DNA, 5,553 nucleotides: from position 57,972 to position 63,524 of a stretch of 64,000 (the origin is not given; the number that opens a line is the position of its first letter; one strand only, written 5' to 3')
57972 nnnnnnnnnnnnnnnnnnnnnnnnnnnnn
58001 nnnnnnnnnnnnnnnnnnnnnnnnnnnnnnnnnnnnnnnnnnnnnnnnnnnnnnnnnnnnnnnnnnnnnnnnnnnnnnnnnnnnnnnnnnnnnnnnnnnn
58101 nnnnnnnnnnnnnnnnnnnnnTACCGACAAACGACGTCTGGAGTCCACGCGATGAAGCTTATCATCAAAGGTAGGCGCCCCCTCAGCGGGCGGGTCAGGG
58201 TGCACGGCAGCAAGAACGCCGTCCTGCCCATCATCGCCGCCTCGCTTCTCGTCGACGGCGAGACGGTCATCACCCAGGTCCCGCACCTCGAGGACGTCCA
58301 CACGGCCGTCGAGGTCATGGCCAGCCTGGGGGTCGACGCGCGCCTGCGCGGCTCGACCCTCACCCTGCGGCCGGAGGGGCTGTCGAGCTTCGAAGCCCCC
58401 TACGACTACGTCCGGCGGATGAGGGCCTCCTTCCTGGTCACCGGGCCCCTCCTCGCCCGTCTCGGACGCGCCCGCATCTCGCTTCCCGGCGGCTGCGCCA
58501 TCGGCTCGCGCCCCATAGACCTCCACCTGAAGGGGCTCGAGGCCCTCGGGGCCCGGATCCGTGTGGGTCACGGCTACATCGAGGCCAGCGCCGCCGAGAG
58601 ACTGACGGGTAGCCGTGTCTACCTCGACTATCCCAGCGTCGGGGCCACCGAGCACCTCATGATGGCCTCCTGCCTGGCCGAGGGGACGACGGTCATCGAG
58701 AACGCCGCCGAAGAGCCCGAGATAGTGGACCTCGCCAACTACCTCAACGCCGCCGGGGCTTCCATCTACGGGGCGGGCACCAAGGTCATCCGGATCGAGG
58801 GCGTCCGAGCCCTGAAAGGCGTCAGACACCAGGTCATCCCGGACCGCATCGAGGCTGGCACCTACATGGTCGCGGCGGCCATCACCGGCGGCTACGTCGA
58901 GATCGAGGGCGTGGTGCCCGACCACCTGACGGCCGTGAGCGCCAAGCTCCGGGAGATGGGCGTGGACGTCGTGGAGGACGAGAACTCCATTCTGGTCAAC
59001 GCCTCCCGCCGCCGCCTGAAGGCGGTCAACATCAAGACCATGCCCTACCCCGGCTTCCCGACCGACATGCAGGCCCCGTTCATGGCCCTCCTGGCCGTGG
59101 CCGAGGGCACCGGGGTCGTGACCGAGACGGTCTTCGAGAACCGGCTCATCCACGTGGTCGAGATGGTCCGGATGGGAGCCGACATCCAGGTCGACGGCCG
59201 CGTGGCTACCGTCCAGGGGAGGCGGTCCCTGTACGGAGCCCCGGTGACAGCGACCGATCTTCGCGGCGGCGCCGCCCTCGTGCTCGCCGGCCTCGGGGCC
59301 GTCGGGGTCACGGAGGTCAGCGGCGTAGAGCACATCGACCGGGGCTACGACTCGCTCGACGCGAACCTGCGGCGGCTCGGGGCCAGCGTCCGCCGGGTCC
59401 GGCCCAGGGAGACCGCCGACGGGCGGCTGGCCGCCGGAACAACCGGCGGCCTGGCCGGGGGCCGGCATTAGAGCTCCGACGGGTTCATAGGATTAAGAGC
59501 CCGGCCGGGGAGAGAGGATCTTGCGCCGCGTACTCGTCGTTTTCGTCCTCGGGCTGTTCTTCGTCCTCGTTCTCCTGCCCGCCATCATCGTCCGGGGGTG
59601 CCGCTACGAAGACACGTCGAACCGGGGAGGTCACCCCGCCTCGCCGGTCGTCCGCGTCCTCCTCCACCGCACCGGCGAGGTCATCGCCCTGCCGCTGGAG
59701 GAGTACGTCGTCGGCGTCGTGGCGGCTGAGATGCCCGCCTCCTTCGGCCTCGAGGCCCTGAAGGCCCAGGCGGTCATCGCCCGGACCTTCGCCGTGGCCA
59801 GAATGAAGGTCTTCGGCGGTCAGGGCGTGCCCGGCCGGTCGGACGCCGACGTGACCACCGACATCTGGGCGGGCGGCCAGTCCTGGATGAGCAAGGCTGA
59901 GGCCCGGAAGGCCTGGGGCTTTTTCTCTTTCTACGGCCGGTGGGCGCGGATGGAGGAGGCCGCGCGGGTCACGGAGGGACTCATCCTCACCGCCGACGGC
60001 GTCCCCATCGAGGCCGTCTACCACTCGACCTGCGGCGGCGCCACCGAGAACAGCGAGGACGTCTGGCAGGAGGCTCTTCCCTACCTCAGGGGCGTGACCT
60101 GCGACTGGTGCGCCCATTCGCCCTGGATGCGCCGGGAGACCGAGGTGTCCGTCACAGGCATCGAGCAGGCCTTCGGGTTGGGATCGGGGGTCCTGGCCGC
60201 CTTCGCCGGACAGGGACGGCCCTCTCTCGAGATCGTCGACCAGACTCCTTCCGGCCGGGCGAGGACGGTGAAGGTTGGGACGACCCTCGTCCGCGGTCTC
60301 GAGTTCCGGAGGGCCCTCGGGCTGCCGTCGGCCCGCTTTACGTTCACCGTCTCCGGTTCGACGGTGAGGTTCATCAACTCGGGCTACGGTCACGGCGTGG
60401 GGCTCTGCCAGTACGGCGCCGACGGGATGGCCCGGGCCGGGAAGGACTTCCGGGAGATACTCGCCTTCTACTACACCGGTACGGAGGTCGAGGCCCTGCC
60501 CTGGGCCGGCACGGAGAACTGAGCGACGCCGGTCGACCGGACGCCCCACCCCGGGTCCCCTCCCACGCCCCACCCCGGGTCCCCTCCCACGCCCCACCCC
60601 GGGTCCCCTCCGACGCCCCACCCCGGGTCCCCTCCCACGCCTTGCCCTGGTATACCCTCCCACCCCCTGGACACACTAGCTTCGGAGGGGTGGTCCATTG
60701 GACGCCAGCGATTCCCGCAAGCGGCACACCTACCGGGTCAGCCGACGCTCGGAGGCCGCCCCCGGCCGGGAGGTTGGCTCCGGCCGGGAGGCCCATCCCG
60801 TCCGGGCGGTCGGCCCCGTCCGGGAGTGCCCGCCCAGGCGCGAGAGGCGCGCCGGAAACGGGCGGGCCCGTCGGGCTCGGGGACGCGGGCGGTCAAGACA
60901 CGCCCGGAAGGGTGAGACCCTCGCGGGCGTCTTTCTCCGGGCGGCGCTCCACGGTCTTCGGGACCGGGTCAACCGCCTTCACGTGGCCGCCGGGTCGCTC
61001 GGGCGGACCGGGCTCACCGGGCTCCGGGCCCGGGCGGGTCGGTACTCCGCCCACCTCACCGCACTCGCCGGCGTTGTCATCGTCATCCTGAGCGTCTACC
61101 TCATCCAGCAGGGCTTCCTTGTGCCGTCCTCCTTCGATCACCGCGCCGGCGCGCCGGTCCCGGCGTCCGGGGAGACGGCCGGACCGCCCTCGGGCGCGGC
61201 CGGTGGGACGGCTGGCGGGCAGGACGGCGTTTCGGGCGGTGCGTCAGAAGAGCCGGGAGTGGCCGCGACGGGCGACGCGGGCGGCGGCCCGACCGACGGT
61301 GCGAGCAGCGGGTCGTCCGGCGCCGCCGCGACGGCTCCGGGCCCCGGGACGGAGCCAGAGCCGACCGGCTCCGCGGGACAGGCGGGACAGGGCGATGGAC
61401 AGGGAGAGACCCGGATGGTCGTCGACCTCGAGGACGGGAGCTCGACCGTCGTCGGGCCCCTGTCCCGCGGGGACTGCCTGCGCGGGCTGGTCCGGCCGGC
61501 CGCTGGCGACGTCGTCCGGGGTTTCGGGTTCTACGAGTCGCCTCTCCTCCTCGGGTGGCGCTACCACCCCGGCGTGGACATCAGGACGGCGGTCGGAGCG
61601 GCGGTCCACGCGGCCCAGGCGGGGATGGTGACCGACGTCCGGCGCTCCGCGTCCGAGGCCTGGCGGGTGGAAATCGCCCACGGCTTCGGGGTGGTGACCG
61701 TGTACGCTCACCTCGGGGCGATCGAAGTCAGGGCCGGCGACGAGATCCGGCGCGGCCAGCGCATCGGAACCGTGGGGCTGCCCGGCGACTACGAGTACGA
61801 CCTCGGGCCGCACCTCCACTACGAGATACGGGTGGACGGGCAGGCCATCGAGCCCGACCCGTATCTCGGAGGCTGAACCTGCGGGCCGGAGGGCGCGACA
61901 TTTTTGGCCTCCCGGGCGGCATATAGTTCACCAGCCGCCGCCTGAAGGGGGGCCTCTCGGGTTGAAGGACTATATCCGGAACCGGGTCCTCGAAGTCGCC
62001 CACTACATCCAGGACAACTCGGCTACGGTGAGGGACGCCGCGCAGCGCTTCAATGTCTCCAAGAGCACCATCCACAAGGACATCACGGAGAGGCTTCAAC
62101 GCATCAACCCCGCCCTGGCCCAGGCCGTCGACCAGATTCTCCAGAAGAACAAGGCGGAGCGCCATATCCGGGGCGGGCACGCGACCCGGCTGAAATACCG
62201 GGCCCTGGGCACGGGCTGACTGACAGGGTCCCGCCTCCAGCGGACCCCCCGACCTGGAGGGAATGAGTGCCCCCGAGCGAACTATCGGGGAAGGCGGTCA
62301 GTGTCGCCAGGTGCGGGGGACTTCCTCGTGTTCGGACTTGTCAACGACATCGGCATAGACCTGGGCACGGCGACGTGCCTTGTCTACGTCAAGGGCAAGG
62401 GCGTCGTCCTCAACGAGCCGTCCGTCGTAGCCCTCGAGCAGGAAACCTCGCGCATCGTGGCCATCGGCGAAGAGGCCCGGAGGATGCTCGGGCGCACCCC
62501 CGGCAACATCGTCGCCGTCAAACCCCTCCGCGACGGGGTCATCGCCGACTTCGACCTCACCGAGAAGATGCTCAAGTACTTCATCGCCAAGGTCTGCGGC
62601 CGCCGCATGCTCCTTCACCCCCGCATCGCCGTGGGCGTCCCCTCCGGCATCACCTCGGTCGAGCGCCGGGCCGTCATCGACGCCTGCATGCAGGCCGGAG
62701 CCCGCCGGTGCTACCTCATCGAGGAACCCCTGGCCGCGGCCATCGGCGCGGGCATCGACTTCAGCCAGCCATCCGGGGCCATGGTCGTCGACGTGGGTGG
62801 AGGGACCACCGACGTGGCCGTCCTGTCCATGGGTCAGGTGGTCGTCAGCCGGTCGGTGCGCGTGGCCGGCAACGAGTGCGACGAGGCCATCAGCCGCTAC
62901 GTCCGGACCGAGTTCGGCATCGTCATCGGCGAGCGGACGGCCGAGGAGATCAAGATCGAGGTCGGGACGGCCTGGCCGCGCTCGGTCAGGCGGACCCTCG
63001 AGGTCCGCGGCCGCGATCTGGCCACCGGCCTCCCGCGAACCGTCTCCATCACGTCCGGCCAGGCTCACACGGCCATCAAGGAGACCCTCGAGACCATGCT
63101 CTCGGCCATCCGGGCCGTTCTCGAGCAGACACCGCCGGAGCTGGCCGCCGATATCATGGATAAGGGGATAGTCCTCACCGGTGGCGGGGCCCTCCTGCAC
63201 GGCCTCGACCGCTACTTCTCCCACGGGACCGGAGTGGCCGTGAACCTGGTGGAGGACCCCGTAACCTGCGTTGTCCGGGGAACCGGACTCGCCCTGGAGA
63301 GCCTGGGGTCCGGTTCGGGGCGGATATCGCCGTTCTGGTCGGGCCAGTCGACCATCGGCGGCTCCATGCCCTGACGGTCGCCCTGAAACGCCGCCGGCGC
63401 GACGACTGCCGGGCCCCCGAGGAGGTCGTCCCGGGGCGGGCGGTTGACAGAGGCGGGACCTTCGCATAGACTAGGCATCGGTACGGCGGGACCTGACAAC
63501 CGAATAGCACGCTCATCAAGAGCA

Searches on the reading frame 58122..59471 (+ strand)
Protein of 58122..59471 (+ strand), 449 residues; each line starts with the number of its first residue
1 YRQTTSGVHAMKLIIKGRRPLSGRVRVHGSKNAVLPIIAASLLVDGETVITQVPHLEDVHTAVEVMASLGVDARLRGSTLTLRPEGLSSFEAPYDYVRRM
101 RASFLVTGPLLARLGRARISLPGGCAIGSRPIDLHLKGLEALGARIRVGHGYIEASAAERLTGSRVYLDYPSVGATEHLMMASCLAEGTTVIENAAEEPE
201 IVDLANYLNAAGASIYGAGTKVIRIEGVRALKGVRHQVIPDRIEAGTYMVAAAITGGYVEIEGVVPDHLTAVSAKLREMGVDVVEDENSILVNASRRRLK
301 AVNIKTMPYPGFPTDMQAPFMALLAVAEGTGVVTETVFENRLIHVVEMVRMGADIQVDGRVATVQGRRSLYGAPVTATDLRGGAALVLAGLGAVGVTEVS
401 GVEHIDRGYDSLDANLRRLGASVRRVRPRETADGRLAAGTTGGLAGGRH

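Call 8: search_protein_families(library=pfam, proteins=[window:58122-59471:+], max_evalue=0.01)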
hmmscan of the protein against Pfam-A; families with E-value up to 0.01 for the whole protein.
window:58122-59471:+ (449 aa): 1 family
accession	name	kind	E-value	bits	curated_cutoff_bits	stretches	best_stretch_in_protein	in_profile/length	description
PF00275.25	EPSP_synthase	-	8.9e-109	364.4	22.8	1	16-411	2-412/417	EPSP synthase (3-phosphoshikimate 1-carboxyvinyltransferase)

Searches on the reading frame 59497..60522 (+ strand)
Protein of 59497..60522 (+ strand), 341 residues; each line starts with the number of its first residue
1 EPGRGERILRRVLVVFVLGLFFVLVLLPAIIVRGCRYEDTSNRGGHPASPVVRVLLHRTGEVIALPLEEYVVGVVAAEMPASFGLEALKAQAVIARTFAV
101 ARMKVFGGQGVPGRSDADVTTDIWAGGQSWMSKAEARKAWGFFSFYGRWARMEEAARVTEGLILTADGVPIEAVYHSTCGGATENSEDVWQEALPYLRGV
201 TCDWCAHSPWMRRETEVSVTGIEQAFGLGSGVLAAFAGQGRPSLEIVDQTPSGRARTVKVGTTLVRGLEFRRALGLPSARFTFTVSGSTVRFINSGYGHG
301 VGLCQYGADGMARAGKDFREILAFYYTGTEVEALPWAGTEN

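Call 12: search_protein_families(library=pfam, proteins=[window:59497-60522:+], max_evalue=0.01)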
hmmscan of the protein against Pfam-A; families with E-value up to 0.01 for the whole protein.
window:59497-60522:+ (341 aa): 1 family
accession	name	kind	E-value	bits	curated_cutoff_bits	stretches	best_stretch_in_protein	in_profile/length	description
PF08486.15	SpoIID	-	1.5e-19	70.8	23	1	58-165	4-96/97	Stage II sporulation protein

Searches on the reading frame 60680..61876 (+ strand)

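Call 12: search_protein_families(library=pfam, proteins=[window:60680-61876:+], max_evalue=0.01)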
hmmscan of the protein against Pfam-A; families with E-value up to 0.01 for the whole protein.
window:60680-61876:+ (398 aa): 1 family
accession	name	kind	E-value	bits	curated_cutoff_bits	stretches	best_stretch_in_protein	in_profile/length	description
PF01551.29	Peptidase_M23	-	1.9e-25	89.3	28.7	1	295-392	2-96/96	Peptidase family M23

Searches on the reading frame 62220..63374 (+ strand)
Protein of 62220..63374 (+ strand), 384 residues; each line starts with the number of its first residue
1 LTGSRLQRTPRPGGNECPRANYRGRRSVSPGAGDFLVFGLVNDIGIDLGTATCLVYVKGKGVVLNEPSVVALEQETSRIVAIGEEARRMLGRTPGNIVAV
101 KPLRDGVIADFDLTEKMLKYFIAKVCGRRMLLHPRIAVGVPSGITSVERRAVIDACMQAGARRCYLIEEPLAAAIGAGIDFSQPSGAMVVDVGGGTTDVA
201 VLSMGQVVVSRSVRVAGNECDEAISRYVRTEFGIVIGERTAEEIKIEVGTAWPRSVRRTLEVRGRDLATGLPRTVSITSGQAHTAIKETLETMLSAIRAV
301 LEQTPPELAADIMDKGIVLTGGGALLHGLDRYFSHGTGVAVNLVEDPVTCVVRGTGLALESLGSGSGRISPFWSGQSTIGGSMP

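Call 12: search_protein_families(library=pfam, proteins=[window:62220-63374:+], max_evalue=0.01)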
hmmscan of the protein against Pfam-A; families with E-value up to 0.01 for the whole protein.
window:62220-63374:+ (384 aa): 9 families
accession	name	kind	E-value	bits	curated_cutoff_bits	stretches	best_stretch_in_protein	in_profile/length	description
PF06723.19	MreB_Mbl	-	1.6e-140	468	27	1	42-362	2-322/327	MreB/Mbl protein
PF00012.26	HSP70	-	3.2e-14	52.5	20.6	1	137-233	137-239/599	Hsp70 protein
PF14450.12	FtsA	-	1.7e-11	45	31.8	1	188-343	1-109/127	Cell division protein FtsA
PF00022.25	Actin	-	2.2e-08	33.5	27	1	67-230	31-189/410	Actin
PF11104.14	PilM_2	-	4.2e-06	26.4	27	0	187-227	182-222/340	Type IV pilus assembly protein PilM;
PF06277.17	EutA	-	0.00069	19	27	1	173-219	128-177/475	Ethanolamine utilisation protein EutA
PF21522.3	MreB-like_C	-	0.0018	19.3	27.8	0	189-246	1-62/123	Archaeal actin homologue MreB-like, C-terminal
PF08841.16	DDR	-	0.0021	17.6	24.6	1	169-245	117-188/328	Diol dehydratase reactivase ATPase-like domain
PF13941.12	MutL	-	0.009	15.3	27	0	186-264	245-324/450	MutL protein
